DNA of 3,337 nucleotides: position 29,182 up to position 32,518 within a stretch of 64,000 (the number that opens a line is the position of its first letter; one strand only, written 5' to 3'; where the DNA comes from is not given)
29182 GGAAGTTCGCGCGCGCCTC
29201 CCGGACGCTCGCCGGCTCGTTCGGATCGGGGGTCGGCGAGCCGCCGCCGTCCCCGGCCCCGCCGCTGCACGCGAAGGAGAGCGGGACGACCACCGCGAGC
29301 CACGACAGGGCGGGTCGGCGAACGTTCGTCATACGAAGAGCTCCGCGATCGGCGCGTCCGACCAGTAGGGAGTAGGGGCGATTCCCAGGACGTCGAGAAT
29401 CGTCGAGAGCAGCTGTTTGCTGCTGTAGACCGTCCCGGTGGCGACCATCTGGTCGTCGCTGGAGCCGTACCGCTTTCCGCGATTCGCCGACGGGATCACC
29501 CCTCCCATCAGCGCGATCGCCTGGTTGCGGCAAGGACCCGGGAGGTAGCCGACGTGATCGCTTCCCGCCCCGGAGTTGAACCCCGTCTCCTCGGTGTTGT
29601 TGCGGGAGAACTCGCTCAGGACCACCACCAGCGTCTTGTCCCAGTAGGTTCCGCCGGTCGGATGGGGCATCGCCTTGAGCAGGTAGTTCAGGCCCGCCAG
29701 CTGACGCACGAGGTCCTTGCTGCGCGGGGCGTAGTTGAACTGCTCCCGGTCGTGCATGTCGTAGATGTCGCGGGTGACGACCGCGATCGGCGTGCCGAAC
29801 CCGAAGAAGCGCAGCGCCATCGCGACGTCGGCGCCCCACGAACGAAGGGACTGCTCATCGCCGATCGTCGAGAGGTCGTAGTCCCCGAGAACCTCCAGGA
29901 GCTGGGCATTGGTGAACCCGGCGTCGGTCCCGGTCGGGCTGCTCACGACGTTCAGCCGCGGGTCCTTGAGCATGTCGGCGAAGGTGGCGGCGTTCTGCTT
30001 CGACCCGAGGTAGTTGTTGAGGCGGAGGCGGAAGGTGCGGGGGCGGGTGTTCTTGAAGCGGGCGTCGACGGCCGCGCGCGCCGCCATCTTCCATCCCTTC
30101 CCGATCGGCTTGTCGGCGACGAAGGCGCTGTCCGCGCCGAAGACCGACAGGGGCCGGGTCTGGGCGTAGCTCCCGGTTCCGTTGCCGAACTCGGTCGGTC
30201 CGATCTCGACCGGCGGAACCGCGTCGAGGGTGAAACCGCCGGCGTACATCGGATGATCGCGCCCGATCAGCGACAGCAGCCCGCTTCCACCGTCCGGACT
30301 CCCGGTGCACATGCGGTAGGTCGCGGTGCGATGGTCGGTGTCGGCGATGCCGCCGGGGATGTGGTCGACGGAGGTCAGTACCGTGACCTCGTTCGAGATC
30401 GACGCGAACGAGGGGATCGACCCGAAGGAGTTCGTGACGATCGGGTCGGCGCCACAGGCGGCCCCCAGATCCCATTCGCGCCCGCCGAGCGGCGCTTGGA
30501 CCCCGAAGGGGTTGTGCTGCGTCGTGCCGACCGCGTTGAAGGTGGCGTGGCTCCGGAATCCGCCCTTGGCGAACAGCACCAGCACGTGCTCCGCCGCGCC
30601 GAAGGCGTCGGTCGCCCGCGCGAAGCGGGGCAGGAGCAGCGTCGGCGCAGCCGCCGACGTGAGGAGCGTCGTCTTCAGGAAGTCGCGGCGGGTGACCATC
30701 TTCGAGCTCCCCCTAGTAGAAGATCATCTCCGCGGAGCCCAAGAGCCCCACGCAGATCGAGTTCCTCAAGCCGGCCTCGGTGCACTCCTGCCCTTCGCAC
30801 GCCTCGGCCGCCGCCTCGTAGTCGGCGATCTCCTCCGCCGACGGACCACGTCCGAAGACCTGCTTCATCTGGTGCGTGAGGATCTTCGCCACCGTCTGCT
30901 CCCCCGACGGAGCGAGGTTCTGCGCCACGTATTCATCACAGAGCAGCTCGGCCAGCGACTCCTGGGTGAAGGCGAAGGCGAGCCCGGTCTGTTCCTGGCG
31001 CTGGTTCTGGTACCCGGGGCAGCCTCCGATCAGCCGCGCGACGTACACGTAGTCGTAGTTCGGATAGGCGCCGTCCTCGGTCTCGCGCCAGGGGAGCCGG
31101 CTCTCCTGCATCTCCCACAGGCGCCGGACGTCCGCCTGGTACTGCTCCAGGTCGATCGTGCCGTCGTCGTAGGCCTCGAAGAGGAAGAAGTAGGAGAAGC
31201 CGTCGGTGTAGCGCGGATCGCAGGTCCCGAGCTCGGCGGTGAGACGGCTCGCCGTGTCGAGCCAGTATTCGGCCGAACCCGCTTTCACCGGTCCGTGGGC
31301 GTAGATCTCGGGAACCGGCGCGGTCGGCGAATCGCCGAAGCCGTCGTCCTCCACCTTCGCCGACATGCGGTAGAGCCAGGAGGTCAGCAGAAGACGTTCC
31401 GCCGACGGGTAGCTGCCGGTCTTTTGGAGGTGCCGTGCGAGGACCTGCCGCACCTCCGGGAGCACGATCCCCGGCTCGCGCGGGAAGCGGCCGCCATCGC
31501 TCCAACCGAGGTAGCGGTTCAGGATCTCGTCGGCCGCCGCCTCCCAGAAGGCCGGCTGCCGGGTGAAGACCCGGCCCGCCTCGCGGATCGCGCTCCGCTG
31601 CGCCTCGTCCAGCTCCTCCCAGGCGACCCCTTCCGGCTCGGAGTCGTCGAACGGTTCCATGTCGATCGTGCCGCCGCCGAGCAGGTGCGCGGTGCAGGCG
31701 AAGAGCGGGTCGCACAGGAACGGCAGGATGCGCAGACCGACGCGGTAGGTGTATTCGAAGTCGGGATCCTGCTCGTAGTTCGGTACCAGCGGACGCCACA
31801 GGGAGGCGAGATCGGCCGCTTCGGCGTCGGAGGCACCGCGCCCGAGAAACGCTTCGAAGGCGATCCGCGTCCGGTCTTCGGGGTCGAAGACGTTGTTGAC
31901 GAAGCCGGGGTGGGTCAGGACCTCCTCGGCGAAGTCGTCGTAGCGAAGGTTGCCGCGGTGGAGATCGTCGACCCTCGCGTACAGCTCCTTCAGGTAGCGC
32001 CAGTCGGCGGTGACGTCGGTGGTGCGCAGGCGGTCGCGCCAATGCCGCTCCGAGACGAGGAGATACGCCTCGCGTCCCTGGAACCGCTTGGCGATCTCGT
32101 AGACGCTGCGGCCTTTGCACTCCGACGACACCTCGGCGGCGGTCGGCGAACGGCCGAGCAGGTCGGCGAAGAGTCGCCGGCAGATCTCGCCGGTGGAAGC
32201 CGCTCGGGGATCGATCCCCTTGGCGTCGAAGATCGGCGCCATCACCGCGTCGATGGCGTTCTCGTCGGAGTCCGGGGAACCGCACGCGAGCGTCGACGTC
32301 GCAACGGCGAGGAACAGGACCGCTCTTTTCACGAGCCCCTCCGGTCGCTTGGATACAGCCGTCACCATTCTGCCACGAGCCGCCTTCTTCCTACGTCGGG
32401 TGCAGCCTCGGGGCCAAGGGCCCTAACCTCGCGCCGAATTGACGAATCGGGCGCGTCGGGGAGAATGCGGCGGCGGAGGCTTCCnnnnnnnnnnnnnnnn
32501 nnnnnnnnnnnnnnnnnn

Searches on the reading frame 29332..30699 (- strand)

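Call 42: search_protein_families(library=pfam, proteins=[window:29332-30699:-], max_evalue=0.001)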
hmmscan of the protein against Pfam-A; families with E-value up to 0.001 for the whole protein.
window:29332-30699:- (456 aa): 2 families
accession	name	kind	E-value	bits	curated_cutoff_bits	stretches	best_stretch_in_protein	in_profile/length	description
PF07394.17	DUF1501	-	1.6e-12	47.7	27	1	285-443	226-366/390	Protein of unknown function (DUF1501)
PF10518.14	TAT_signal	-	0.00096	19.4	22.7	0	1-18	1-18/21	TAT (twin-arginine translocation) pathway signal sequence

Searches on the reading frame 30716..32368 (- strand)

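Call 42: search_protein_families(library=pfam, proteins=[window:30716-32368:-], max_evalue=0.001)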
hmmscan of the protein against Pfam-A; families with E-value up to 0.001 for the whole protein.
window:30716-32368:- (551 aa): 1 family
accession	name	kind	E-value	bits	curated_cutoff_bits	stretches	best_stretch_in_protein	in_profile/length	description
PF07583.16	PSCyt2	-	5.4e-06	26.9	29.8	1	39-152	2-124/209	Protein of unknown function (DUF1549)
